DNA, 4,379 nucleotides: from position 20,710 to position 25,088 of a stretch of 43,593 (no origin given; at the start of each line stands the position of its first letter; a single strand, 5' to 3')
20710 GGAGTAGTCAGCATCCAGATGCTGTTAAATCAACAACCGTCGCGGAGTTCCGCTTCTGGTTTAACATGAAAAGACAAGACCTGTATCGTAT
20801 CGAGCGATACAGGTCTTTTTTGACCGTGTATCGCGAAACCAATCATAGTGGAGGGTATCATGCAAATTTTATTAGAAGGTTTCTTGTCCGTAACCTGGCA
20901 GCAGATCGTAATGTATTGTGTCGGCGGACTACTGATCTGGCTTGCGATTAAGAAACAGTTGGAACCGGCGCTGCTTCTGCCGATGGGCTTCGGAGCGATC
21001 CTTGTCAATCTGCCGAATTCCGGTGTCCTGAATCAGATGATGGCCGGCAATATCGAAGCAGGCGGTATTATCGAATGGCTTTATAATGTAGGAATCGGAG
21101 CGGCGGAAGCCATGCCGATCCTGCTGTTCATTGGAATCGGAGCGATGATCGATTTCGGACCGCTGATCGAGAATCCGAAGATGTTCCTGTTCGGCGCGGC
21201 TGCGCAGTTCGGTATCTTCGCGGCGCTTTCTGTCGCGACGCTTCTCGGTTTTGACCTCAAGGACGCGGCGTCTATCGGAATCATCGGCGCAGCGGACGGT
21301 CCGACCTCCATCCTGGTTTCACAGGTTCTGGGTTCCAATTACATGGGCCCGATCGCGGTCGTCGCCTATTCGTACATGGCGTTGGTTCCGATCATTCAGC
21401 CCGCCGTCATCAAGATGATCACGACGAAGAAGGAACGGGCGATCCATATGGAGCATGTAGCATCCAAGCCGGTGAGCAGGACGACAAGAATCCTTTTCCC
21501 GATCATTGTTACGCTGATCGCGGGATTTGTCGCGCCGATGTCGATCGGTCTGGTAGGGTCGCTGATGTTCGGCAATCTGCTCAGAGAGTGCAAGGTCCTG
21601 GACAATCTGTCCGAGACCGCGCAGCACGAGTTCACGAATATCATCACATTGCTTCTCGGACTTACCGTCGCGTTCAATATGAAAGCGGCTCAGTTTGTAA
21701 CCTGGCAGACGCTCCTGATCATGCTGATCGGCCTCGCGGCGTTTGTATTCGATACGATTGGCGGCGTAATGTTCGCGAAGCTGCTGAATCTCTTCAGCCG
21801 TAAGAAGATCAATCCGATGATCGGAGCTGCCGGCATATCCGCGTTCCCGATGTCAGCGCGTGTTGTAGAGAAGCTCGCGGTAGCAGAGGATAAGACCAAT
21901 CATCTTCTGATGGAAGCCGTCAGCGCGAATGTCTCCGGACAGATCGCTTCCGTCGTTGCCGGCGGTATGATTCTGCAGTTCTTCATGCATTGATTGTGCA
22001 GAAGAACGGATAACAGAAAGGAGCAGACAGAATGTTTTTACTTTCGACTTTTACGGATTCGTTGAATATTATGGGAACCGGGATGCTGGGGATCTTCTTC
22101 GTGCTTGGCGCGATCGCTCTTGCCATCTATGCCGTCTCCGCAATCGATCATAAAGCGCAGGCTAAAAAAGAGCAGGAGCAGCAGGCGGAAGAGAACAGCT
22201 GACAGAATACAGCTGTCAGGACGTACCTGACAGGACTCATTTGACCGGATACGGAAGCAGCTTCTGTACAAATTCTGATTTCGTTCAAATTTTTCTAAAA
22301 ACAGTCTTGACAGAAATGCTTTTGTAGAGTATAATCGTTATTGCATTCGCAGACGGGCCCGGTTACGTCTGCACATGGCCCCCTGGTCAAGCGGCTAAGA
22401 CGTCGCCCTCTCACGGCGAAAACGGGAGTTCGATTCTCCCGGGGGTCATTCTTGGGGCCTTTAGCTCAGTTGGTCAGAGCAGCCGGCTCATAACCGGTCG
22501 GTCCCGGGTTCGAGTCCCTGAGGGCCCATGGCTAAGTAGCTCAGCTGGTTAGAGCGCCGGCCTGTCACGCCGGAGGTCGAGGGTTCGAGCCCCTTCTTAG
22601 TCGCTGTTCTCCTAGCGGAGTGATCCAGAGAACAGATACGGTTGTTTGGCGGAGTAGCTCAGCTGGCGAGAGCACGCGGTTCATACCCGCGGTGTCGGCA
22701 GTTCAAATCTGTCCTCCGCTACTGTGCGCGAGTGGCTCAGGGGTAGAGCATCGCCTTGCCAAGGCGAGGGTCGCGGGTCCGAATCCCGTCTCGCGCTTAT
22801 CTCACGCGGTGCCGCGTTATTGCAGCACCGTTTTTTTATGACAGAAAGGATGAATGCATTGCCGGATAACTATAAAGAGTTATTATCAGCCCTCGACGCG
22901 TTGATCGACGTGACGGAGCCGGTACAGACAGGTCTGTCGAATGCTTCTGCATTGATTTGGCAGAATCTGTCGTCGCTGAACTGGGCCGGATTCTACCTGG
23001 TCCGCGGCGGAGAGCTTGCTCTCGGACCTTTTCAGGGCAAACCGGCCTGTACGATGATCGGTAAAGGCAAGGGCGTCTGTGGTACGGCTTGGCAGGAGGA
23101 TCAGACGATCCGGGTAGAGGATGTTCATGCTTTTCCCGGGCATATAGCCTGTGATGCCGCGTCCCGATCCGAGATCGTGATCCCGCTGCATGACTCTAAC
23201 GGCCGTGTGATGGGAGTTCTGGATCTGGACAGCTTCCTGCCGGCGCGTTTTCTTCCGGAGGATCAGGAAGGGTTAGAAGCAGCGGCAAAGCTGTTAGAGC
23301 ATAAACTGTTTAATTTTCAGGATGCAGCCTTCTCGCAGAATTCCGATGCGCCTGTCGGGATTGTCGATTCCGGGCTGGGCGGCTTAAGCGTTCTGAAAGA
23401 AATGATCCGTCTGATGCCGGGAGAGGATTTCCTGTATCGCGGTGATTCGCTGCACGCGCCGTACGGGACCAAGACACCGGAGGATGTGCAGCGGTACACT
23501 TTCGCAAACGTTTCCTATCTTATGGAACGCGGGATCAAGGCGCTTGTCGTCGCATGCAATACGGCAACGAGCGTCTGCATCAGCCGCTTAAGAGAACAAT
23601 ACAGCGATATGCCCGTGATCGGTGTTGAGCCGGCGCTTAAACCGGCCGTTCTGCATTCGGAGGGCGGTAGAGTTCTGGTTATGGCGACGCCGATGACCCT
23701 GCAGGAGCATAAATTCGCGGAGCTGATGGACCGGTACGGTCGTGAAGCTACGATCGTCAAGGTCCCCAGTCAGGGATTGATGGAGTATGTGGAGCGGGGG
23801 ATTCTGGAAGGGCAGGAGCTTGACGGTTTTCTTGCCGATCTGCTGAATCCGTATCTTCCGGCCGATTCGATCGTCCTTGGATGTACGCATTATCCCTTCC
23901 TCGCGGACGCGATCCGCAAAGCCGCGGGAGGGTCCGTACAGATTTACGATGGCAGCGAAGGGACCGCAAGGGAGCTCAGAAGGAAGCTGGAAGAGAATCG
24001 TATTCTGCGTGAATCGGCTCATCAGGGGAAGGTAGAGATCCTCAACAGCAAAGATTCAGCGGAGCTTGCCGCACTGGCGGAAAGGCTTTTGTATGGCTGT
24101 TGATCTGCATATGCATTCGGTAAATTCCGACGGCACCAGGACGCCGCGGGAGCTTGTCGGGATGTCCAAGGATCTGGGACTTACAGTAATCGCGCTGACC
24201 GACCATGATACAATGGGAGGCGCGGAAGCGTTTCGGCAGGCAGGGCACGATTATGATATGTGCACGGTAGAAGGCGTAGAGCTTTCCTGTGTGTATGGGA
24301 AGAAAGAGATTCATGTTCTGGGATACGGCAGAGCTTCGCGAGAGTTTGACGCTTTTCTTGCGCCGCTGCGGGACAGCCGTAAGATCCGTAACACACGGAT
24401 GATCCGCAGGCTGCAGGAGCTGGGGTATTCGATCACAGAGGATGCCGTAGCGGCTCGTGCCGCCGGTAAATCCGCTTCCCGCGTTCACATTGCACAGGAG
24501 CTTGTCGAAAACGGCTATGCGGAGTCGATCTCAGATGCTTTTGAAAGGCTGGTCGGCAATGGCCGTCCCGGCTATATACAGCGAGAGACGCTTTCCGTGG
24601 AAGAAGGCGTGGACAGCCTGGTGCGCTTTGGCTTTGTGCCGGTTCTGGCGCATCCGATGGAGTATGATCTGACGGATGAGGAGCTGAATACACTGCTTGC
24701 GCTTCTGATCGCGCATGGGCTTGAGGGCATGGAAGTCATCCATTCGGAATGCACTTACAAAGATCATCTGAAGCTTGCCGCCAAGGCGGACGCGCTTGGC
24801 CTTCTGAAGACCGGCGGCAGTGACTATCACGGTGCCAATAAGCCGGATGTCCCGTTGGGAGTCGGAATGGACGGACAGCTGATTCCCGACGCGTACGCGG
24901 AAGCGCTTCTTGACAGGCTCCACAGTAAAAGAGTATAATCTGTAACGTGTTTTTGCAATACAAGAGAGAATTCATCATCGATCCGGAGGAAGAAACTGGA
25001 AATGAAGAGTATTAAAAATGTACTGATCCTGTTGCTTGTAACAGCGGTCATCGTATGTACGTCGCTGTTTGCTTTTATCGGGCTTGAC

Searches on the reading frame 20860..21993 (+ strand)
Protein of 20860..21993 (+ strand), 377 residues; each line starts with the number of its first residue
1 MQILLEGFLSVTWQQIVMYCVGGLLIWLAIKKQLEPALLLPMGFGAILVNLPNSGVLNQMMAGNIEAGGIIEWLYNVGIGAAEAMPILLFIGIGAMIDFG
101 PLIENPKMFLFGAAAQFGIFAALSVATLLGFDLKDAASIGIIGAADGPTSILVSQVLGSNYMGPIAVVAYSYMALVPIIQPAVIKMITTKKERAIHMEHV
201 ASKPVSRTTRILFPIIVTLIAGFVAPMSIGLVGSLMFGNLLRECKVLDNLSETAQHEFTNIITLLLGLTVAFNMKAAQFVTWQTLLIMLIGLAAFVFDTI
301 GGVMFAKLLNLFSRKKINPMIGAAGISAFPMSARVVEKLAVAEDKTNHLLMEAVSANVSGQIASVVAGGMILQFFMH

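Call 7: search_protein_families(library=pfam, proteins=[window:20860-21993:+])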
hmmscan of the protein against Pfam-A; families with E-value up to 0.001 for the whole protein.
window:20860-21993:+ (377 aa): 1 family
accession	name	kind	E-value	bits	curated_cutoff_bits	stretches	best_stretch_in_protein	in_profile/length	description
PF03977.18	OAD_beta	-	9.9e-150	498.8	31.6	1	14-375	1-349/349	Na+-transporting oxaloacetate decarboxylase beta subunit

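Call 16: find_related_loci(query=window:20860-21993:+, collection=metagenome_contigs, flank=3000)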
Query window:20860-21993:+ (377 aa) in metagenome_contigs; peptide patterns used: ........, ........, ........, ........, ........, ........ (x = any residue, [..] = any of these).
600 stretches matched a pattern (row limit reached: there are more); 578 encode a relative of the query (tblastn E <= 1e-3); the best 80 are kept; 80 distinct loci.
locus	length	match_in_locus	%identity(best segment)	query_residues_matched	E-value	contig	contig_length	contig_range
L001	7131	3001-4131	96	1-377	0e+0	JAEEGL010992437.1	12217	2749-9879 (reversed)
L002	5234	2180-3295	71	1-373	3e-178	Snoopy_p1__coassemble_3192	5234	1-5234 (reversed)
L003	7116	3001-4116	71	1-373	1e-174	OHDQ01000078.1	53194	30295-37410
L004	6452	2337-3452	71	1-373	3e-174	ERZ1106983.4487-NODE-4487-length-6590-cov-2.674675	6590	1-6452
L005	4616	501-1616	71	1-373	4e-175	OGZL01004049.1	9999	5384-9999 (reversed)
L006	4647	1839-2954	71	1-373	5e-178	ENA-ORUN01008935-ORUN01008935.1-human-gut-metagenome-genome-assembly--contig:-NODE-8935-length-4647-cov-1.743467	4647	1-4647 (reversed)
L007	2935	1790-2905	71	1-373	0e+0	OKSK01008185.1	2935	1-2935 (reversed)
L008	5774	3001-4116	71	1-373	7e-174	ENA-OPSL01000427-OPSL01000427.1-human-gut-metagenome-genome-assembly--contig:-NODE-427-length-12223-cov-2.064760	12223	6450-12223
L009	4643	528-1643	71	1-373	3e-175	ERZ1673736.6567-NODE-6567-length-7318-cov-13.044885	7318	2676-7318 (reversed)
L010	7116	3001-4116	71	1-373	3e-173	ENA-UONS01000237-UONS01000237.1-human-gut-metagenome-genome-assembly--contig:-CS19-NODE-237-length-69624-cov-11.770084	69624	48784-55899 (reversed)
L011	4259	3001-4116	70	1-373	5e-178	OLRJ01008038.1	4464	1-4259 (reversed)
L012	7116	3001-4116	71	1-373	5e-173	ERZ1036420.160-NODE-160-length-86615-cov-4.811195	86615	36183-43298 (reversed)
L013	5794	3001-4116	71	1-373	1e-173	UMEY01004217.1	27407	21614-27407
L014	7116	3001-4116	71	1-373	5e-173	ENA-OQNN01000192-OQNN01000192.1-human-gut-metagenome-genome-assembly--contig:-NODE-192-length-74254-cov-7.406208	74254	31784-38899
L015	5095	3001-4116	71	1-373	9e-174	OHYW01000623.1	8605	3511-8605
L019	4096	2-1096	72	9-374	4e-174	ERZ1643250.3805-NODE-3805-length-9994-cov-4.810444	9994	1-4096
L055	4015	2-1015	69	35-373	2e-153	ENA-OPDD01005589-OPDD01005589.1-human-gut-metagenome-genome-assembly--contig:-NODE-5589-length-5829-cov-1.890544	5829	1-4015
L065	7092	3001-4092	62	3-377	2e-148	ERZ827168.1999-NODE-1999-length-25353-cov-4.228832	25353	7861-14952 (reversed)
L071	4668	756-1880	64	1-376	3e-150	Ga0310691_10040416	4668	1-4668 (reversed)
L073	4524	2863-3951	64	14-373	1e-149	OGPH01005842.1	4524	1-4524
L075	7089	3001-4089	64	14-373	7e-147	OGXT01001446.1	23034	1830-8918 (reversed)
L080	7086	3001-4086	62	1-372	2e-146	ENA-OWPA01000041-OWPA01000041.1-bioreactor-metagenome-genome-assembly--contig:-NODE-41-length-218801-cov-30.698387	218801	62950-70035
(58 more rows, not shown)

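Call 17: find_encoding_contigs(protein=window:20860-21993:+, flank=3000, max_places=6)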
Protein window:20860-21993:+ (377 aa): no gene with exactly this product is on record in the collection.

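Call 41: search_protein_families(library=pfam, proteins=[L055:1238-3058:+, L019:1719-3662:+, L004:3486-3623:+, L071:1901-2074:+, L005:1756-2022:+, L005:227-463:+, L073:1703-2689:+, L065:1356-2765:+, L080:1231-2736:-, L075:4256-6436:+], max_evalue=0.01)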
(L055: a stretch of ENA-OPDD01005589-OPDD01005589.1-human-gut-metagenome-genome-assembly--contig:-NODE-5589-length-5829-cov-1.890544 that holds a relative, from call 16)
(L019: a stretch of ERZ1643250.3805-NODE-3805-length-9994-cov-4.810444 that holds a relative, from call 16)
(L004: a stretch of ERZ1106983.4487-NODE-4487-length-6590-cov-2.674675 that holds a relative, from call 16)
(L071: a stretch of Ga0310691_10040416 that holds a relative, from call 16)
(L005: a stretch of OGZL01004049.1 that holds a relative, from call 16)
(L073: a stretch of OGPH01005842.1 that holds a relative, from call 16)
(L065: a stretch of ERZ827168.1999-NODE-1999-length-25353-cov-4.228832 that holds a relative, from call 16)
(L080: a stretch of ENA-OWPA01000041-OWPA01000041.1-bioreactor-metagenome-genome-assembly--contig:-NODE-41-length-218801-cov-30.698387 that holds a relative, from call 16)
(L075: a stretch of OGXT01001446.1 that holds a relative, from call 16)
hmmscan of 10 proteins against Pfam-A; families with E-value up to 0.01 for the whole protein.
L055:1238-3058:+ (606 aa): 2 families
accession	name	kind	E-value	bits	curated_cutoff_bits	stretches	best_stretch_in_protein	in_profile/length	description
PF00664.28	ABC_membrane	-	2.7e-37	129.4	28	1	43-309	5-272/274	ABC transporter transmembrane region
PF00005.33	ABC_tran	-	4.7e-31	108.7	25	1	373-522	1-137/137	ABC transporter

L019:1719-3662:+ (647 aa): 20 families
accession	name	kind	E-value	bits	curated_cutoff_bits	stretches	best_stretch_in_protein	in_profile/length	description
PF07992.20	Pyr_redox_2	-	7.8e-31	108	26.1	1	262-558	2-291/291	Pyridine nucleotide-disulphide oxidoreductase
PF10589.14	NADH_4Fe-4S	-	4.2e-23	81.5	23.5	1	74-158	1-85/85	NADH-ubiquinone oxidoreductase-F iron-sulfur binding region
PF14691.11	Fer4_20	-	6.1e-22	78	25.8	1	162-247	22-108/113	Dihydroprymidine dehydrogenase domain II, 4Fe-4S cluster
PF00070.33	Pyr_redox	-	6.6e-12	46.2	22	2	262-296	1-35/82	Pyridine nucleotide-disulphide oxidoreductase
PF13738.12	Pyr_redox_3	-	4e-11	43.1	30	2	349-427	128-199/305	Pyridine nucleotide-disulphide oxidoreductase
PF13450.12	NAD_binding_8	-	1.9e-09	38.1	21.9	1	265-300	1-36/68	NAD(P)-binding Rossmann-like domain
PF01262.27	AlaDh_PNT_C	-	5.7e-07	29.6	23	0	262-294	30-62/214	Alanine dehydrogenase/PNT, C-terminal domain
PF12831.13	FAD_oxidored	-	8e-07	29.1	27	1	263-300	2-39/416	FAD dependent oxidoreductase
PF01266.30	DAO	-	2.5e-06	27.7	27.9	1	262-296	1-35/353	FAD dependent oxidoreductase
PF13241.12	NAD_binding_7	-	1.9e-05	25.6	22.1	0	388-424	4-39/104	Putative NAD(P)-binding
PF01946.23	Thi4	-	5.2e-05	23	26.2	1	263-299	20-57/235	Thi4 family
PF00890.30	FAD_binding_2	-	8.2e-05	22.4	20.4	1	263-301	2-40/414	FAD binding domain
PF03486.20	HI0933_like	-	0.00024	21.1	50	1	262-297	2-37/244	HI0933-like protein Rossmann domain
PF03807.23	F420_oxidored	-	0.00031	21.7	21.6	0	393-437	1-45/94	NADP oxidoreductase coenzyme F420-dependent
PF01593.30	Amino_oxidase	-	0.00036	20.4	19.8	1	271-297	2-28/443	Flavin containing amine oxidoreductase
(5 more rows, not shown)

L004:3486-3623:+ (45 aa): 0 families

L071:1901-2074:+ (57 aa): 2 families
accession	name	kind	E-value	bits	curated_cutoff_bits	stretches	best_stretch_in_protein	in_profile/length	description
PF04277.18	OAD_gamma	-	0.0033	18.5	27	1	18-56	5-43/76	Oxaloacetate decarboxylase, gamma chain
PF14150.11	YesK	-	0.0055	17.3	25.2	1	15-45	52-80/81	YesK-like protein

L005:1756-2022:+ (88 aa): 0 families

L005:227-463:+ (78 aa): 0 families

L073:1703-2689:+ (328 aa): 5 families
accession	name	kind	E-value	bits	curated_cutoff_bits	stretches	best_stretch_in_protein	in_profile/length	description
PF12146.15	Hydrolase_4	-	2.7e-44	151.7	27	1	46-311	2-239/239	Serine aminopeptidase, S33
PF00561.26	Abhydrolase_1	-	2.6e-14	53.9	25.8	1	55-305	7-239/245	alpha/beta hydrolase fold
PF12697.13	Abhydrolase_6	-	3.6e-08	34.8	26.3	1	83-316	35-215/217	Alpha/beta hydrolase family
PF00326.27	Peptidase_S9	-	3.8e-05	23.7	22.6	1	257-326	142-209/213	Prolyl oligopeptidase family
PF01738.24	DLH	-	0.00015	21.8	21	0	249-324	133-208/217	Dienelactone hydrolase family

L065:1356-2765:+ (469 aa): 3 families
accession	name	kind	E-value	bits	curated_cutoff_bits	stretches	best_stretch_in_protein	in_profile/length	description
PF00152.25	tRNA-synt_2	-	1.4e-69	235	25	1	127-463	8-307/308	tRNA synthetases class II (D, K and N)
PF01336.31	tRNA_anti-codon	-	5.6e-12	45.9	27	1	26-104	1-74/75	OB-fold nucleic acid binding domain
PF01409.25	tRNA-synt_2d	-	0.0063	16.5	19.8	0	433-457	211-235/246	tRNA synthetases class II core domain (F)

L080:1231-2736:- (501 aa): 5 families
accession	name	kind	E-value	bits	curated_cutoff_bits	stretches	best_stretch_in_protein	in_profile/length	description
PF02518.31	HATPase_c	-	1.4e-30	106.4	26.4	1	347-456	2-109/111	Histidine kinase-, DNA gyrase B-, and HSP90-like ATPase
PF00512.31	HisKA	-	1.2e-14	54.5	26.9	1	233-300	2-66/66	His Kinase A (phospho-acceptor) domain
PF14501.12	HATPase_c_5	-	6.9e-05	23.1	22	1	353-446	8-94/102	GHKL domain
PF13426.13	PAS_9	-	0.0017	19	27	1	113-218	6-103/103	PAS domain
PF13581.12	HATPase_c_2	-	0.0082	16.6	27.4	0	359-438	40-114/127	Histidine kinase-like ATPase domain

L075:4256-6436:+ (726 aa): 0 families

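Call 50: search_solved_structures(query=window:20860-21993:+, show_alignments=1)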
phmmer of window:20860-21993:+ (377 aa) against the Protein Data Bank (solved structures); distinct sequences matched with E-value up to 0.001: 1.
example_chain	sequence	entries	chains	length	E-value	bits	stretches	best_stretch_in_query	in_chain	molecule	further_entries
6iva_A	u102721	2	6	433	5.2e-89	302.4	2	57-375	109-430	Oxaloacetate decarboxylase beta chain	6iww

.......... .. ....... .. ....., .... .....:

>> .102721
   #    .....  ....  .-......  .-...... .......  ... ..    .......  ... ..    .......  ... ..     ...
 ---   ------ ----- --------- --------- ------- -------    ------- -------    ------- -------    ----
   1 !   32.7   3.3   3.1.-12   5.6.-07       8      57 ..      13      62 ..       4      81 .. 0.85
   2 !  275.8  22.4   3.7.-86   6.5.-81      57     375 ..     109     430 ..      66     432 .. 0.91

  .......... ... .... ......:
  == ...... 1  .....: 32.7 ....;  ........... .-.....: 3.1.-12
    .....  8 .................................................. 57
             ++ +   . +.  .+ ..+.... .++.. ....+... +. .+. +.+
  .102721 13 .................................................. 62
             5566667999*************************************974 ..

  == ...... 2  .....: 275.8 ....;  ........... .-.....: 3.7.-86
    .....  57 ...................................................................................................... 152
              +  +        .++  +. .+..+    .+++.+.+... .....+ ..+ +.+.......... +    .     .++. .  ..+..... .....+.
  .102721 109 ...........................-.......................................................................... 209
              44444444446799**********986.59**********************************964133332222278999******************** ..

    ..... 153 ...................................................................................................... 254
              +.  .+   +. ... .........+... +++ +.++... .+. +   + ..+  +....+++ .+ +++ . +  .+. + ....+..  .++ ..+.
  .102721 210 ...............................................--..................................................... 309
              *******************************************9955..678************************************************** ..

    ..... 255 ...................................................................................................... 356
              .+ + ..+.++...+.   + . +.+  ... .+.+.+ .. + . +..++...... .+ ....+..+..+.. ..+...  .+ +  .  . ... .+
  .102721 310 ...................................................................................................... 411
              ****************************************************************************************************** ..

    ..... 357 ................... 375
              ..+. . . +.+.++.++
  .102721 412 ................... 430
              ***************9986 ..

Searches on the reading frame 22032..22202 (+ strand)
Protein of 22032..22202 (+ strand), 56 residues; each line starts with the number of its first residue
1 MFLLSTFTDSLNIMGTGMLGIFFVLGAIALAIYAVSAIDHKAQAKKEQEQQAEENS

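Call 7: search_protein_families(library=pfam, proteins=[window:22032-22202:+])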
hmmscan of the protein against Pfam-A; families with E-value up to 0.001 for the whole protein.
window:22032-22202:+ (56 aa): 1 family
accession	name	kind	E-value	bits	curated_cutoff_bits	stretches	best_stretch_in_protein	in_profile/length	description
PF04277.18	OAD_gamma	-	4.2e-07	31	27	1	10-54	3-47/76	Oxaloacetate decarboxylase, gamma chain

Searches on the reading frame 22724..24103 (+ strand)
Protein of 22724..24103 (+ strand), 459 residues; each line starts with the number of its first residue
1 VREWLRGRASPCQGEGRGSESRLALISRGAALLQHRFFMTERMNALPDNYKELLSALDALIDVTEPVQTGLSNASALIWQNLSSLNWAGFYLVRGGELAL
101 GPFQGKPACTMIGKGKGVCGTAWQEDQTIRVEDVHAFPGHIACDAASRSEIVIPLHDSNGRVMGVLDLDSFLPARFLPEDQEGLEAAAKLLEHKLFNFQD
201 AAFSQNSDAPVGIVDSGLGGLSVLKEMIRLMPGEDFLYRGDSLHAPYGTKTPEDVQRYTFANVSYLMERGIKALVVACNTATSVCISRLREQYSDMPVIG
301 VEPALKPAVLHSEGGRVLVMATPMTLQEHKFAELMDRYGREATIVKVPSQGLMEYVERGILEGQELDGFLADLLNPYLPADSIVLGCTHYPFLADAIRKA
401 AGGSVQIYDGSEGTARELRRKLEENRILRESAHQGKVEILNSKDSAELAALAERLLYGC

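Call 54: search_protein_families(library=pfam, proteins=[window:22724-24103:+], max_evalue=0.000001)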
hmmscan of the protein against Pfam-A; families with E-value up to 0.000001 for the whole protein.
window:22724-24103:+ (459 aa): 3 families
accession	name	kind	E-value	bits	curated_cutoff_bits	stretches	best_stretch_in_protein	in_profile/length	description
PF01177.27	Asp_Glu_race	-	2.9e-17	63.6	31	1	237-416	31-209/211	Asp/Glu/Hydantoin racemase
PF01590.32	GAF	-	1.8e-11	45.1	22.4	1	77-192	23-130/133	GAF domain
PF13185.12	GAF_2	-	9.7e-09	36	28.6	1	90-190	24-130/136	GAF domain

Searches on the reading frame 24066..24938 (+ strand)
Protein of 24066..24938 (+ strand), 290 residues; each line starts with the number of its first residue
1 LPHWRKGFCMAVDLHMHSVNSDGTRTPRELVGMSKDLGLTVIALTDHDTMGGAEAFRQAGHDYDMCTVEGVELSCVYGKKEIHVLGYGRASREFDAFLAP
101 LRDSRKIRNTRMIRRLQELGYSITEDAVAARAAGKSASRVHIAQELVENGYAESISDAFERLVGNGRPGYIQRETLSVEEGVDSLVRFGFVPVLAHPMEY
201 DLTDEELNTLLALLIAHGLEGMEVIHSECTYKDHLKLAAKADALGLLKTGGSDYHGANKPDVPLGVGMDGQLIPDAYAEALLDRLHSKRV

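Call 54: search_protein_families(library=pfam, proteins=[window:24066-24938:+], max_evalue=0.000001)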
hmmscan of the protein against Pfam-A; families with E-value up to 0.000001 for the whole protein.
window:24066-24938:+ (290 aa): 1 family
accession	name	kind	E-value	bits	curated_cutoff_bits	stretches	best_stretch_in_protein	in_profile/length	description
PF02811.25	PHP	-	5.4e-10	40.3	26.4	1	13-84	1-75/164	PHP domain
